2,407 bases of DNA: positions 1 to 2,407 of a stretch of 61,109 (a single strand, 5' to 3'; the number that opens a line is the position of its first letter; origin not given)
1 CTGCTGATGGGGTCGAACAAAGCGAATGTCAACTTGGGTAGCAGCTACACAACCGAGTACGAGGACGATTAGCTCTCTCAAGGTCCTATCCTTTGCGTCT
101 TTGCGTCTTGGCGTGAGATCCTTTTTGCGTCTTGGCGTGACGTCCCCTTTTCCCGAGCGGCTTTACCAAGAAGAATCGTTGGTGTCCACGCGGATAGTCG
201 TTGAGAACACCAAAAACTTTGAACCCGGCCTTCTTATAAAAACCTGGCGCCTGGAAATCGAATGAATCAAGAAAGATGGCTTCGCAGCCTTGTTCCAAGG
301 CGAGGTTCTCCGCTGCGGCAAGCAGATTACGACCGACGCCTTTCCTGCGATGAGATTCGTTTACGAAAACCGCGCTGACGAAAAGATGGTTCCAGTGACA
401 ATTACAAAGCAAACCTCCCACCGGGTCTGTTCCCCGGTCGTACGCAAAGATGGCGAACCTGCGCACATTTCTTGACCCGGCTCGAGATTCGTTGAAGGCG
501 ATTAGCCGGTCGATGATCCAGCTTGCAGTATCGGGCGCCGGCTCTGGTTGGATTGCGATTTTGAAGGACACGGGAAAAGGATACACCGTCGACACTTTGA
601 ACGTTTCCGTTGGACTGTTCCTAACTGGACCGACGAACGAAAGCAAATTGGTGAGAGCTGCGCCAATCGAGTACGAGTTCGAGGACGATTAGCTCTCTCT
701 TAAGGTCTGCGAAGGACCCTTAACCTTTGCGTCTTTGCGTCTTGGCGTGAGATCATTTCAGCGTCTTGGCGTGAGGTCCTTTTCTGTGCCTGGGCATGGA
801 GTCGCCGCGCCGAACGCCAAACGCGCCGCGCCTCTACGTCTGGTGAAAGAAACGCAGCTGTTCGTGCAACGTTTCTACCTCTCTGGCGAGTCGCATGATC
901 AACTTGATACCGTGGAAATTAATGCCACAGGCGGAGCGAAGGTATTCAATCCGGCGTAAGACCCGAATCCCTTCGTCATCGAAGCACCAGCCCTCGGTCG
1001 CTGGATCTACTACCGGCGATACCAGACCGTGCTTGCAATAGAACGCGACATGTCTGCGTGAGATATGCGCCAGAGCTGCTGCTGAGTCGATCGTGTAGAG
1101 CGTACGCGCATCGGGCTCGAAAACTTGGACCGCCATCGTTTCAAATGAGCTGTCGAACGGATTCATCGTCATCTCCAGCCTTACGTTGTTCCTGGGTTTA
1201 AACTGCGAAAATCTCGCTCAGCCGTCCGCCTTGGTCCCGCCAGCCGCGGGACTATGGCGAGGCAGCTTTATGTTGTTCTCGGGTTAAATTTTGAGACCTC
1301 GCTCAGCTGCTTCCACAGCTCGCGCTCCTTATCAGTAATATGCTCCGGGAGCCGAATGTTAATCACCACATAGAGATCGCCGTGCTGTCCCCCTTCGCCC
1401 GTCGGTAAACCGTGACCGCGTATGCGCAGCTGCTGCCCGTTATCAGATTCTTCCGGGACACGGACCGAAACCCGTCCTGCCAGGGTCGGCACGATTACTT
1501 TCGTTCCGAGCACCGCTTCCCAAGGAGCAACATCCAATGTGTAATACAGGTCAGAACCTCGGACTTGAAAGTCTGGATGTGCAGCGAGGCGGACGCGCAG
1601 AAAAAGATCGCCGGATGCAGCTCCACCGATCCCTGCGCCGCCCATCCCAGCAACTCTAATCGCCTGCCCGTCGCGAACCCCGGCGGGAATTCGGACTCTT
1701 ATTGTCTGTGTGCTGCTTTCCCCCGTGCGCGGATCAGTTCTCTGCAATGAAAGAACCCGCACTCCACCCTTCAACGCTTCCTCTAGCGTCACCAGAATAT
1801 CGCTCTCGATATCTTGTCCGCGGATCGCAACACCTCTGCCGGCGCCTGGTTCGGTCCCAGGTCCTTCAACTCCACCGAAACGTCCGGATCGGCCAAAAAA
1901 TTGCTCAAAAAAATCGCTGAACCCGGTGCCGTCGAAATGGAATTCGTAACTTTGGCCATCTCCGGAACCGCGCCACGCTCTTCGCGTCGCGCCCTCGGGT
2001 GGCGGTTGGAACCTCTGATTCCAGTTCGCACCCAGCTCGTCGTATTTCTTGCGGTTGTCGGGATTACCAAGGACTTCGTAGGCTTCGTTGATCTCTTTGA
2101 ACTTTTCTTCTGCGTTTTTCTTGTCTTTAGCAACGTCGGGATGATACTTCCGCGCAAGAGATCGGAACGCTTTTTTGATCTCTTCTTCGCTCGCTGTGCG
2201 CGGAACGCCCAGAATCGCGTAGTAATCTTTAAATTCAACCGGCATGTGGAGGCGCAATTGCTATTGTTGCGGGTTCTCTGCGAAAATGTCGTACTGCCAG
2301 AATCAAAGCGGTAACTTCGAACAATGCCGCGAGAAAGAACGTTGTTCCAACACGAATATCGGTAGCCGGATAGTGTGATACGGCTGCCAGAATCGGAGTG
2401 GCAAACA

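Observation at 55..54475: Degenerate 6-9-nt word arrays occupy most intergenic spacers and recur as dispersed families and inverted pairs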

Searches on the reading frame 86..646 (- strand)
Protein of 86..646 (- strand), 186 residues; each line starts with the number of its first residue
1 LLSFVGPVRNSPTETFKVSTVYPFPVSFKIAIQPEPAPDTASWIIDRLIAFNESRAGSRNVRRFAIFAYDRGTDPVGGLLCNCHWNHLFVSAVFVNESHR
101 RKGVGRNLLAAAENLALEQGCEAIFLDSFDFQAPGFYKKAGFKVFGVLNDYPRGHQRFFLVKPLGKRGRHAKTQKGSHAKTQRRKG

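Call 19: search_protein_families(library=pfam, proteins=[window:86-646:-])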
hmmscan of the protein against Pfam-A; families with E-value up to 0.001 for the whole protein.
window:86-646:- (186 aa): 3 families
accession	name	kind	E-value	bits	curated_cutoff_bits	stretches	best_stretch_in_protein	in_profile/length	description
PF00583.31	Acetyltransf_1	-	4.9e-15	56.3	20.7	1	50-142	23-116/116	Acetyltransferase (GNAT) family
PF13508.13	Acetyltransf_7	-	1.9e-12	47.8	27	1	66-144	5-84/84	Acetyltransferase (GNAT) domain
PF13673.13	Acetyltransf_10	-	2.4e-09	37.7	23.6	1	65-145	32-110/128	Acetyltransferase (GNAT) domain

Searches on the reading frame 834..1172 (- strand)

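Call 19: search_protein_families(library=pfam, proteins=[window:834-1172:-])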
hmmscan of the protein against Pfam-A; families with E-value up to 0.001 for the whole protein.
window:834-1172:- (112 aa): 2 families
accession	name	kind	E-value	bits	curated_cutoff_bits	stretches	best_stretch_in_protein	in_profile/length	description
PF13411.12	MerR_1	-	4.9e-09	36.6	21.6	1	26-94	1-67/69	MerR HTH family regulatory protein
PF13591.12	MerR_2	-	5.7e-07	29.7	29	1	33-107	8-80/84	MerR HTH family regulatory protein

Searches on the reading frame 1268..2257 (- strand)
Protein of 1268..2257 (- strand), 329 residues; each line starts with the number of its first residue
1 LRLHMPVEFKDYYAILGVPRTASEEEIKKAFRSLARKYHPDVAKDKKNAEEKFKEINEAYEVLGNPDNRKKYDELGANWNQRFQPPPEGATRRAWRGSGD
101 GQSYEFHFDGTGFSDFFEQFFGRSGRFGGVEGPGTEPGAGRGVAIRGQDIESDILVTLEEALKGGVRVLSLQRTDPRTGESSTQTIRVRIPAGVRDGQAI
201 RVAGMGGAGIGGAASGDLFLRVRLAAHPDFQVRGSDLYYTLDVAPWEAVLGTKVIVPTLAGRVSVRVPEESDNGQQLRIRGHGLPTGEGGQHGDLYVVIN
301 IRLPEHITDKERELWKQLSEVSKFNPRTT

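Call 19: search_protein_families(library=pfam, proteins=[window:1268-2257:-])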
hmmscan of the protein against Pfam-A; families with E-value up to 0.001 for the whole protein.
window:1268-2257:- (329 aa): 2 families
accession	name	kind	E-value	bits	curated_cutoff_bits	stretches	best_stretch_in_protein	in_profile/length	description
PF01556.23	DnaJ_C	-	3.2e-43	147.8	26.6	1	150-304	1-152/152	DnaJ C terminal domain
PF00226.36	DnaJ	-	2.3e-27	95.3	27.8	1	11-73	1-63/63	DnaJ domain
